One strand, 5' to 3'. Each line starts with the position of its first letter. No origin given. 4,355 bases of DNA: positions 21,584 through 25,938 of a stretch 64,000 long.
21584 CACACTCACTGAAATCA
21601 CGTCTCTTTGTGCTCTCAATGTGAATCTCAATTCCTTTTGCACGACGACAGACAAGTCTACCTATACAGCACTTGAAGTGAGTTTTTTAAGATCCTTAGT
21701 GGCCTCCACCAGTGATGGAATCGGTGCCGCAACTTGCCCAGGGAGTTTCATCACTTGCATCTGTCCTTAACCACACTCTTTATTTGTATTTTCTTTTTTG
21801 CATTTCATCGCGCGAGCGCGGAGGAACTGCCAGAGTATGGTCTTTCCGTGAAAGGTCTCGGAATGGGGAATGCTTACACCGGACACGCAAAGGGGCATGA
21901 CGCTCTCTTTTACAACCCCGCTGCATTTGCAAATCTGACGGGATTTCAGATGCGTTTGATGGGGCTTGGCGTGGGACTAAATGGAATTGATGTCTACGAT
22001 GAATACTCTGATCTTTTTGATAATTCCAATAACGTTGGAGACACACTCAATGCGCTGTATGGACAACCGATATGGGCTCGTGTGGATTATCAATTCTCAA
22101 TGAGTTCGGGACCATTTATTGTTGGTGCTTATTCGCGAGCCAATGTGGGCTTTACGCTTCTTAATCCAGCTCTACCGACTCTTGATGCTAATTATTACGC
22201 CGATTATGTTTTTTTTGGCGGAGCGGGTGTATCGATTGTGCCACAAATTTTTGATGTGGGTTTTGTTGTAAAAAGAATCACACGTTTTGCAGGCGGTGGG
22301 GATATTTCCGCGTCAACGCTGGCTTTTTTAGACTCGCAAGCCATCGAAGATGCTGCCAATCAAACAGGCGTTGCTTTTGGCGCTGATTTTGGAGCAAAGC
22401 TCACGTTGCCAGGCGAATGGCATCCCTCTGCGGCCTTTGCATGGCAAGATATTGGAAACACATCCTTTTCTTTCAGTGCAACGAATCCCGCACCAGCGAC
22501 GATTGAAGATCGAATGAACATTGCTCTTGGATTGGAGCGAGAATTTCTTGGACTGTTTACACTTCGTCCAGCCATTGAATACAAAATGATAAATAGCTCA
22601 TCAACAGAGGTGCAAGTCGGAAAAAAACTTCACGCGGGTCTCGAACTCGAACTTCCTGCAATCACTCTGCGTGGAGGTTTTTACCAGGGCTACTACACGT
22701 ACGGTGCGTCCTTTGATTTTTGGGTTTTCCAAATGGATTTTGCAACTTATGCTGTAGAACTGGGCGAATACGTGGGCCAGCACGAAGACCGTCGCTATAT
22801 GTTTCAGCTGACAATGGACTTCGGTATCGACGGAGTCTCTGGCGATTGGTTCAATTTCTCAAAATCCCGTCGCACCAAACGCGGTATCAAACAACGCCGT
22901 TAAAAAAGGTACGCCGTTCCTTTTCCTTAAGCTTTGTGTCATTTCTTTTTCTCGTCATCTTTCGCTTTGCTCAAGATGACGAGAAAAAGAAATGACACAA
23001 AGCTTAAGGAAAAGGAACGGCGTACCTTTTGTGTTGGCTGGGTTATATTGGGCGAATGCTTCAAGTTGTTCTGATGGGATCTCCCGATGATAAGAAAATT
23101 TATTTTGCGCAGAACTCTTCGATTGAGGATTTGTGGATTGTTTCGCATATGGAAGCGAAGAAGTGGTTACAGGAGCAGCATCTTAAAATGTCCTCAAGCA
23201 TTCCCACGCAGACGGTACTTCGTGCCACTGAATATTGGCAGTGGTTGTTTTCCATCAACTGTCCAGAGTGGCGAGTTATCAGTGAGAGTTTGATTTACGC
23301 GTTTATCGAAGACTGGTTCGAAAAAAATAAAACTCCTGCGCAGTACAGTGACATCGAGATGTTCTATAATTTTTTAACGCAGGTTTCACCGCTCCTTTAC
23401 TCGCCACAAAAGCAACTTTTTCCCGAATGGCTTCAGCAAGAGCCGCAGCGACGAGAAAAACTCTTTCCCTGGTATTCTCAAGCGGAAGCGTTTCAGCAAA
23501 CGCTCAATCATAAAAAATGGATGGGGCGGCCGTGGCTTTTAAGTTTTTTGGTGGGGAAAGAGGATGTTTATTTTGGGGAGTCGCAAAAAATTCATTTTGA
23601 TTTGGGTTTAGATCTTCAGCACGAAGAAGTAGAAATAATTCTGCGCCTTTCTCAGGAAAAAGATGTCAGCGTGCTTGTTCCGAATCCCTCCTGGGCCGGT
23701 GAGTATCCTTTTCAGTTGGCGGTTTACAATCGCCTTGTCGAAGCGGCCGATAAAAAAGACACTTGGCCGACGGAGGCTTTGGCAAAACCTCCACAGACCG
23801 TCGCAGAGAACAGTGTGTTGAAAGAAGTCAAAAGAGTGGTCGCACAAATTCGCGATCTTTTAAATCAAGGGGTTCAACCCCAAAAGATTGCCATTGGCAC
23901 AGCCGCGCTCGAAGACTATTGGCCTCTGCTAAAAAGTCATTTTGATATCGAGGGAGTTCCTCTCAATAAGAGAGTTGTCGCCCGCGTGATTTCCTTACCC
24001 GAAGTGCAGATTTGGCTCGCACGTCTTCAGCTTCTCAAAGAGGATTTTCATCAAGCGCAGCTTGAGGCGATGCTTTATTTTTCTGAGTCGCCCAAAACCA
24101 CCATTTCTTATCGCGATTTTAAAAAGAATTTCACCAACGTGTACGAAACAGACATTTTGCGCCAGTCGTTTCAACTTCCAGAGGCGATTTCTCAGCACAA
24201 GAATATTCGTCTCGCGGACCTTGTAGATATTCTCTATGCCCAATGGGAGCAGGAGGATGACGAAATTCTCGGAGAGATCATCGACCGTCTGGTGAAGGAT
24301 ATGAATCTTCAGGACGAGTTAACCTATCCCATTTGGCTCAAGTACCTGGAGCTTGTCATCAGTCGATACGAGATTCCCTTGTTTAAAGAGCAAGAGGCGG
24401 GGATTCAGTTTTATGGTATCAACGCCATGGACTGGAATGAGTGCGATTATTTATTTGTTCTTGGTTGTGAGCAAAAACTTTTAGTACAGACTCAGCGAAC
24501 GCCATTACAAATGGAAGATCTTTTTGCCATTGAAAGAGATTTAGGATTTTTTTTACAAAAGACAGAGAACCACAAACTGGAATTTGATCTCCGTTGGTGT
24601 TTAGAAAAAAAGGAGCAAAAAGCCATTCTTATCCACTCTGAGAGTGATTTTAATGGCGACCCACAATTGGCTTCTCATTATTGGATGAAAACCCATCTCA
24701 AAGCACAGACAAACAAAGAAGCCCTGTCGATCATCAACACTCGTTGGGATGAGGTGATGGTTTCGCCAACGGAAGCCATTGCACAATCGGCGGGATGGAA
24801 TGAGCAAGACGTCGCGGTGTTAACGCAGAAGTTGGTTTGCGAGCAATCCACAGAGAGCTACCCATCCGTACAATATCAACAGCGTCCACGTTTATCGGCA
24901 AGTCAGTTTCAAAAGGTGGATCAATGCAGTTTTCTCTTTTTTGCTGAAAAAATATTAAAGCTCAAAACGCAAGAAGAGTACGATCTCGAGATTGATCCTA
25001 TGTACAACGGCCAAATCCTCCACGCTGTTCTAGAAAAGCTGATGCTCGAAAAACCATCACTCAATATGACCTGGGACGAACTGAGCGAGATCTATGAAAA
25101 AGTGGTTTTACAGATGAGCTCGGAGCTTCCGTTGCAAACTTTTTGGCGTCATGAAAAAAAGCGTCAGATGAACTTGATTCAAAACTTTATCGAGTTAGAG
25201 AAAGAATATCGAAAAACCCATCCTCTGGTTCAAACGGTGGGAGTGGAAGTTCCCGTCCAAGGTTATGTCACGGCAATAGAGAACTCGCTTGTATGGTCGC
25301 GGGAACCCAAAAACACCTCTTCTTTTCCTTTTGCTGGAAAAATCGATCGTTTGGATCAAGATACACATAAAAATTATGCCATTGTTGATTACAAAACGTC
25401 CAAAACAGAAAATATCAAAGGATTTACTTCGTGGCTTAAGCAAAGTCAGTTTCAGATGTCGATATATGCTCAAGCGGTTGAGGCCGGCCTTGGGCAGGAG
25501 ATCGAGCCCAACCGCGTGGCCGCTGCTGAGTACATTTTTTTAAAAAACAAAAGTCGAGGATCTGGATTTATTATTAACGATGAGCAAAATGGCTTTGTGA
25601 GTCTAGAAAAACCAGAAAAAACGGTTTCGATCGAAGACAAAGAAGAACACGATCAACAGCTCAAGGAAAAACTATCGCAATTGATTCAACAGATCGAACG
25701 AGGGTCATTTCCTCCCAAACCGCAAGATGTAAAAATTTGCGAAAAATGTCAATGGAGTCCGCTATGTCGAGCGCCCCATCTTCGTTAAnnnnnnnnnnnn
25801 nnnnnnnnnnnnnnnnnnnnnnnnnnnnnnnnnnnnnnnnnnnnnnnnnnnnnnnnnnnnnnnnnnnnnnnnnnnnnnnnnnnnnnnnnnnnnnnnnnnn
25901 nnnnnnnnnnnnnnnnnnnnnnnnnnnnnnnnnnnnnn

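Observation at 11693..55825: Seven very long palindromes in 64 kb, five of them sequence-unique here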

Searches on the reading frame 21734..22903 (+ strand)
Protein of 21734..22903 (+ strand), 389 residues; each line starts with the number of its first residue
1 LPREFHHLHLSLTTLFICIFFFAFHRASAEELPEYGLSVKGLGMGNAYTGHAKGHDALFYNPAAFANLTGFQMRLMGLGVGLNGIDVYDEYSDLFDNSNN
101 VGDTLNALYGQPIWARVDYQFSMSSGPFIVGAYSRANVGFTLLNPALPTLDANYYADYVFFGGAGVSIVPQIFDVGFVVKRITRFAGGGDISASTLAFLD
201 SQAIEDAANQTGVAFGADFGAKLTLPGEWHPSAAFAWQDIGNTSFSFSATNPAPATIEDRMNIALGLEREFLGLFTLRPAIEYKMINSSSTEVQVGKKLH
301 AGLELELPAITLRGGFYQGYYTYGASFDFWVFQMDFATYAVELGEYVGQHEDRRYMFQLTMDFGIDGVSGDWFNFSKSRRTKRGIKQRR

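Call 9: search_protein_families(library=ncbifam, proteins=[window:21734-22903:+])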
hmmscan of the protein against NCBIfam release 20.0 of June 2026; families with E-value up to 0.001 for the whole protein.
window:21734-22903:+ (389 aa): 1 family
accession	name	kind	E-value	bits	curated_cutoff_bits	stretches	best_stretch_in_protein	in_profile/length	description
NF050080.1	pilus_FilD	exception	0.00012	20.5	970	1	27-82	16-72/549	putative pilus system OmpP1/FadL family transporter FilD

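Call 86: list_cluster_members(proteins=[window:21755-22903:+, window:15451-16602:+, window:30483-31850:+, window:9620-11653:-, window:16771-18153:+, window:19124-19792:-])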
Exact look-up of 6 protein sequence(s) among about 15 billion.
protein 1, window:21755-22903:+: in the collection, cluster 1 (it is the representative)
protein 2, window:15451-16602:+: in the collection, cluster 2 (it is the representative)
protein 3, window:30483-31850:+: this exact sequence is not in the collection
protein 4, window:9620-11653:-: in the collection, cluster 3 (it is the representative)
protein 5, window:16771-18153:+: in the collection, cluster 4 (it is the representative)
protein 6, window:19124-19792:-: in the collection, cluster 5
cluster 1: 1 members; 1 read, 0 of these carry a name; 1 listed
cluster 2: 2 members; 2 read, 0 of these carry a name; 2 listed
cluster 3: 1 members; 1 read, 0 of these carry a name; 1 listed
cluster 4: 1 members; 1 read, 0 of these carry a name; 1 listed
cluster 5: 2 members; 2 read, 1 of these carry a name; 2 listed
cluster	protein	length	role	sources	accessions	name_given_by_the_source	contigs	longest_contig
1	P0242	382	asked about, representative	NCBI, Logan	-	-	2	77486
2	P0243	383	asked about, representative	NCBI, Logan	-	-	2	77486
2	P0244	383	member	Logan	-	-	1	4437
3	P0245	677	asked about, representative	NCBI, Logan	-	-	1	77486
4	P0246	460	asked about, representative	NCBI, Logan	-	-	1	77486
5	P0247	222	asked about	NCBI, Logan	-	-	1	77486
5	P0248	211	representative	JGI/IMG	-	hypothetical protein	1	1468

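Call 87: find_encoding_contigs(protein=P0244, flank=5000, max_places=3)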
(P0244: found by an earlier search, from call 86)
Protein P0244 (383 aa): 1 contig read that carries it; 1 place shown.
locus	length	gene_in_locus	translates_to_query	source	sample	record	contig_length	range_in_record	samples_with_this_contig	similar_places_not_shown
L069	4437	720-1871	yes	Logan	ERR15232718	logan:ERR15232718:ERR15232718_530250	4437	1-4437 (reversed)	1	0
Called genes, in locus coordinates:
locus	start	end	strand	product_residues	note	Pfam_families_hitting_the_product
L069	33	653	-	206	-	-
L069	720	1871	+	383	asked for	PF13729:TraF_2 (faint)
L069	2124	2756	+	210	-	PF00163:Ribosomal_S4, PF01479:S4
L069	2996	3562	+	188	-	-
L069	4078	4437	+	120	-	?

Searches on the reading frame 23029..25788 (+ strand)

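Call 9: search_protein_families(library=ncbifam, proteins=[window:23029-25788:+])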
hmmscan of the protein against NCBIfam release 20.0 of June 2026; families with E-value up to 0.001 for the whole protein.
window:23029-25788:+ (919 aa): 4 families
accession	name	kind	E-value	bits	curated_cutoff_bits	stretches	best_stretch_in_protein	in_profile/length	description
TIGR03623.1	TIGR03623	subfamily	8.5e-19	67.2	299.6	1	585-914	563-875/876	probable DNA repair protein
TIGR02786.1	addB_alphas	equivalog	3.4e-16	58.5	486.5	1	617-888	746-990/1024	double-strand break repair protein AddB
TIGR02773.1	addB_Gpos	equivalog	4.8e-09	34.4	903.7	1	613-816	775-983/1159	helicase-exonuclease AddAB subunit AddB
TIGR00372.1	cas4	equivalog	0.00018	21.4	65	0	767-841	67-127/180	CRISPR-associated protein Cas4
